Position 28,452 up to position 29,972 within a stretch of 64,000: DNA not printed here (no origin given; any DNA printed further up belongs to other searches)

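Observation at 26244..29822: Cupin - Gmd - aldo/keto reductase - sugar C-methyltransferase: a GDP-linked branched-chain deoxy sugar (or deoxy-heptose) branch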

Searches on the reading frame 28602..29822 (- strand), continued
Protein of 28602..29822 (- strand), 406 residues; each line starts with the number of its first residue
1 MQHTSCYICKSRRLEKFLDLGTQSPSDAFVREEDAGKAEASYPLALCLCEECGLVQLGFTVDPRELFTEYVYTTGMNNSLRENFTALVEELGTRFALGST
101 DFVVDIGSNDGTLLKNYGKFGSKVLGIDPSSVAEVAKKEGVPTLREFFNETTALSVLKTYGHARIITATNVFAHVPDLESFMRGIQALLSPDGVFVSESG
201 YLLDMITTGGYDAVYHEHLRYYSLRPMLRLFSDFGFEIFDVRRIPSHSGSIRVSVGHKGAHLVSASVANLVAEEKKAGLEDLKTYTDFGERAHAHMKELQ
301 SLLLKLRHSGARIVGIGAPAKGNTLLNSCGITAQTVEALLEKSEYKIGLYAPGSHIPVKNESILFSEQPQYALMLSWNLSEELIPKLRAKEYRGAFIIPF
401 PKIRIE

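Call 27: find_related_loci(query=window:28602-29822:-, collection=genome_contigs, flank=10000)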
Query window:28602-29822:- (406 aa) in genome_contigs; peptide patterns used: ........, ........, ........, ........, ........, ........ (x = any residue, [..] = any of these).
147 stretches matched a pattern; 8 encode a relative of the query (tblastn E <= 1e-3); 8 distinct loci.
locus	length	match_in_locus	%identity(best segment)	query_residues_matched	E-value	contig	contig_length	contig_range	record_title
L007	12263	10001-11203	66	5-405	1e-180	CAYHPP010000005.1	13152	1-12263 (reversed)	MAG TPA_asm: uncultured Candidatus Saccharibacteria bacterium isolate ERP119705_co14_552 genome assembly, contig: NODE_5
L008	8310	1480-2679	67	6-405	5e-178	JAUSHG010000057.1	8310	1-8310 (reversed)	MAG: bacterium isolate E14_metabat.bin.176_sub E14_k141_841181, whole genome shotgun sequence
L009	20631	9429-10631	64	5-405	1e-176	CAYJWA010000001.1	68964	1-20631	MAG TPA_asm: uncultured Candidatus Saccharibacteria bacterium isolate ERP125453_co1_235 genome assembly, contig: NODE_24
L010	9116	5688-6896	63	3-405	3e-171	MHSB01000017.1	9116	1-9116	MAG: Candidatus Taylorbacteria bacterium RIFCSPLOWO2_01_FULL_50_130 rifcsplowo2_01_scaffold_28317, whole genome shotgun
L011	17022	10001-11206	42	4-405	1e-98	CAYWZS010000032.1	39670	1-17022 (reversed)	MAG TPA_asm: uncultured Anaerolineaceae bacterium isolate binchicken_co8_336 genome assembly, contig: NODE_1075_length_3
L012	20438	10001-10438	25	57-200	2e-5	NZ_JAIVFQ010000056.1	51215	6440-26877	Nostoc favosum CHAB5714 strain CHAB 5714 NODE_56_length_51215_cov_81.621066, whole genome shotgun sequence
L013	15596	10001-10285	26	103-200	6e-5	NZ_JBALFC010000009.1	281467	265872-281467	MAG: Nostoc sp. isolate P9119 bin 5 NODE_1_length_281467_cov_35.740298, whole genome shotgun sequence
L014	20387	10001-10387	24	73-200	7e-5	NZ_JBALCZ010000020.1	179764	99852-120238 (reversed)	MAG: Nostoc sp. isolate P12591 bin 6 NODE_31_length_179764_cov_97.432172, whole genome shotgun sequence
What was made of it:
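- Tried and rejected: genome_contigs scan with a single protein: only 8 loci, of which 5 were useful (call 27).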

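Call 36: find_related_loci(query=A2, collection=metagenome_contigs, flank=10000)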
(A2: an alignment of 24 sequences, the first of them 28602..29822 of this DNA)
Query A2 (406 aa) in metagenome_contigs; peptide patterns used: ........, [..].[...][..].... (x = any residue, [..] = any of these).
600 stretches matched a pattern (row limit reached: there are more); 594 encode a relative of the query (tblastn E <= 1e-3); the best 80 are kept; 80 distinct loci.
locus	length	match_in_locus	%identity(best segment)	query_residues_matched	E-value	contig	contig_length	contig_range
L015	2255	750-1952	69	5-405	0e+0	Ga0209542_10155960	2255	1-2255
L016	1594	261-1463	65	5-405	0e+0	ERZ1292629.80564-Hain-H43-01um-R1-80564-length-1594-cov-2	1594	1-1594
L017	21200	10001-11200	63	6-405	1e-171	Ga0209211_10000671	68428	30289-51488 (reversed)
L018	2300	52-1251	63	6-405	0e+0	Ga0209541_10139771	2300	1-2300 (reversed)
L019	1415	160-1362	61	5-405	0e+0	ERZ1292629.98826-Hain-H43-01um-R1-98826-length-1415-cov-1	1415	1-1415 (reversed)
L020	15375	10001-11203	62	5-405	1e-165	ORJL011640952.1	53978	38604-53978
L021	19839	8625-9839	60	1-405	7e-164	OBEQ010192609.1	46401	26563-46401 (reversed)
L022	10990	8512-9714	61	5-405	1e-162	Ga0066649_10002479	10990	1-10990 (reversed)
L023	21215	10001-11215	51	1-405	7e-140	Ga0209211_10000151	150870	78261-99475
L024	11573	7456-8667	52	2-405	1e-139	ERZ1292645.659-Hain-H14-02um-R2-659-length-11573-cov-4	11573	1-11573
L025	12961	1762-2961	50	5-404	3e-138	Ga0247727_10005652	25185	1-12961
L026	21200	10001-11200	54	3-402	5e-145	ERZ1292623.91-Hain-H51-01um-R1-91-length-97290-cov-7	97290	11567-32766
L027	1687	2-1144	55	25-405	3e-143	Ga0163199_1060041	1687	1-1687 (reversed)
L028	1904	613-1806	49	6-401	6e-140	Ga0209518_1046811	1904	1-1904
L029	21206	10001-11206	44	6-405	3e-114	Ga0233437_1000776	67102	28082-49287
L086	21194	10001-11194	39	4-399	2e-95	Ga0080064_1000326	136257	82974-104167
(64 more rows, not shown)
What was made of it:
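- Tried and rejected: The metagenome scan with an alignment gave the 80 loci used for statistics (call 36).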

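Call 38: search_solved_structures(query=window:28602-29822:-, max_evalue=1e-60, show_alignments=4)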
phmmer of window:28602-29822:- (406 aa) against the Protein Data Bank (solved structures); distinct sequences matched with E-value up to 1e-60: 10.
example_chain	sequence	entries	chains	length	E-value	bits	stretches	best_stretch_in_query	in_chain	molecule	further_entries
4rv9_A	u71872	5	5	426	2.2e-85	290.4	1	4-402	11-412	D-mycarose 3-C-methyltransferase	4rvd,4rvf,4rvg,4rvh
5t64_A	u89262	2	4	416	4.4e-80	272.9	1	5-405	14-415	Sugar 3-C-methyl transferase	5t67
5t6b_A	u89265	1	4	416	3.8e-79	269.8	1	5-405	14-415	Sugar 3-C-methyl transferase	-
3ndi_A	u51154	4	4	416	1.8e-75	257.7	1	4-405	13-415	Methyltransferase | TcaB9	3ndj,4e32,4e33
4e2y_A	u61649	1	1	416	4.7e-75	256.4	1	4-405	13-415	TcaB9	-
4e31_A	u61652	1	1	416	4.9e-75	256.3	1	4-405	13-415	TcaB9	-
4e2x_A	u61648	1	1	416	6.4e-75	255.9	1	4-405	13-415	TcaB9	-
4e2z_A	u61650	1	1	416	1.7e-74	254.5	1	4-405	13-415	TcaB9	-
4e2w_A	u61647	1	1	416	1.7e-74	254.5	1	4-405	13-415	TcaB9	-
4e30_A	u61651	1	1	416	4.4e-74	253.2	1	4-405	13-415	TcaB9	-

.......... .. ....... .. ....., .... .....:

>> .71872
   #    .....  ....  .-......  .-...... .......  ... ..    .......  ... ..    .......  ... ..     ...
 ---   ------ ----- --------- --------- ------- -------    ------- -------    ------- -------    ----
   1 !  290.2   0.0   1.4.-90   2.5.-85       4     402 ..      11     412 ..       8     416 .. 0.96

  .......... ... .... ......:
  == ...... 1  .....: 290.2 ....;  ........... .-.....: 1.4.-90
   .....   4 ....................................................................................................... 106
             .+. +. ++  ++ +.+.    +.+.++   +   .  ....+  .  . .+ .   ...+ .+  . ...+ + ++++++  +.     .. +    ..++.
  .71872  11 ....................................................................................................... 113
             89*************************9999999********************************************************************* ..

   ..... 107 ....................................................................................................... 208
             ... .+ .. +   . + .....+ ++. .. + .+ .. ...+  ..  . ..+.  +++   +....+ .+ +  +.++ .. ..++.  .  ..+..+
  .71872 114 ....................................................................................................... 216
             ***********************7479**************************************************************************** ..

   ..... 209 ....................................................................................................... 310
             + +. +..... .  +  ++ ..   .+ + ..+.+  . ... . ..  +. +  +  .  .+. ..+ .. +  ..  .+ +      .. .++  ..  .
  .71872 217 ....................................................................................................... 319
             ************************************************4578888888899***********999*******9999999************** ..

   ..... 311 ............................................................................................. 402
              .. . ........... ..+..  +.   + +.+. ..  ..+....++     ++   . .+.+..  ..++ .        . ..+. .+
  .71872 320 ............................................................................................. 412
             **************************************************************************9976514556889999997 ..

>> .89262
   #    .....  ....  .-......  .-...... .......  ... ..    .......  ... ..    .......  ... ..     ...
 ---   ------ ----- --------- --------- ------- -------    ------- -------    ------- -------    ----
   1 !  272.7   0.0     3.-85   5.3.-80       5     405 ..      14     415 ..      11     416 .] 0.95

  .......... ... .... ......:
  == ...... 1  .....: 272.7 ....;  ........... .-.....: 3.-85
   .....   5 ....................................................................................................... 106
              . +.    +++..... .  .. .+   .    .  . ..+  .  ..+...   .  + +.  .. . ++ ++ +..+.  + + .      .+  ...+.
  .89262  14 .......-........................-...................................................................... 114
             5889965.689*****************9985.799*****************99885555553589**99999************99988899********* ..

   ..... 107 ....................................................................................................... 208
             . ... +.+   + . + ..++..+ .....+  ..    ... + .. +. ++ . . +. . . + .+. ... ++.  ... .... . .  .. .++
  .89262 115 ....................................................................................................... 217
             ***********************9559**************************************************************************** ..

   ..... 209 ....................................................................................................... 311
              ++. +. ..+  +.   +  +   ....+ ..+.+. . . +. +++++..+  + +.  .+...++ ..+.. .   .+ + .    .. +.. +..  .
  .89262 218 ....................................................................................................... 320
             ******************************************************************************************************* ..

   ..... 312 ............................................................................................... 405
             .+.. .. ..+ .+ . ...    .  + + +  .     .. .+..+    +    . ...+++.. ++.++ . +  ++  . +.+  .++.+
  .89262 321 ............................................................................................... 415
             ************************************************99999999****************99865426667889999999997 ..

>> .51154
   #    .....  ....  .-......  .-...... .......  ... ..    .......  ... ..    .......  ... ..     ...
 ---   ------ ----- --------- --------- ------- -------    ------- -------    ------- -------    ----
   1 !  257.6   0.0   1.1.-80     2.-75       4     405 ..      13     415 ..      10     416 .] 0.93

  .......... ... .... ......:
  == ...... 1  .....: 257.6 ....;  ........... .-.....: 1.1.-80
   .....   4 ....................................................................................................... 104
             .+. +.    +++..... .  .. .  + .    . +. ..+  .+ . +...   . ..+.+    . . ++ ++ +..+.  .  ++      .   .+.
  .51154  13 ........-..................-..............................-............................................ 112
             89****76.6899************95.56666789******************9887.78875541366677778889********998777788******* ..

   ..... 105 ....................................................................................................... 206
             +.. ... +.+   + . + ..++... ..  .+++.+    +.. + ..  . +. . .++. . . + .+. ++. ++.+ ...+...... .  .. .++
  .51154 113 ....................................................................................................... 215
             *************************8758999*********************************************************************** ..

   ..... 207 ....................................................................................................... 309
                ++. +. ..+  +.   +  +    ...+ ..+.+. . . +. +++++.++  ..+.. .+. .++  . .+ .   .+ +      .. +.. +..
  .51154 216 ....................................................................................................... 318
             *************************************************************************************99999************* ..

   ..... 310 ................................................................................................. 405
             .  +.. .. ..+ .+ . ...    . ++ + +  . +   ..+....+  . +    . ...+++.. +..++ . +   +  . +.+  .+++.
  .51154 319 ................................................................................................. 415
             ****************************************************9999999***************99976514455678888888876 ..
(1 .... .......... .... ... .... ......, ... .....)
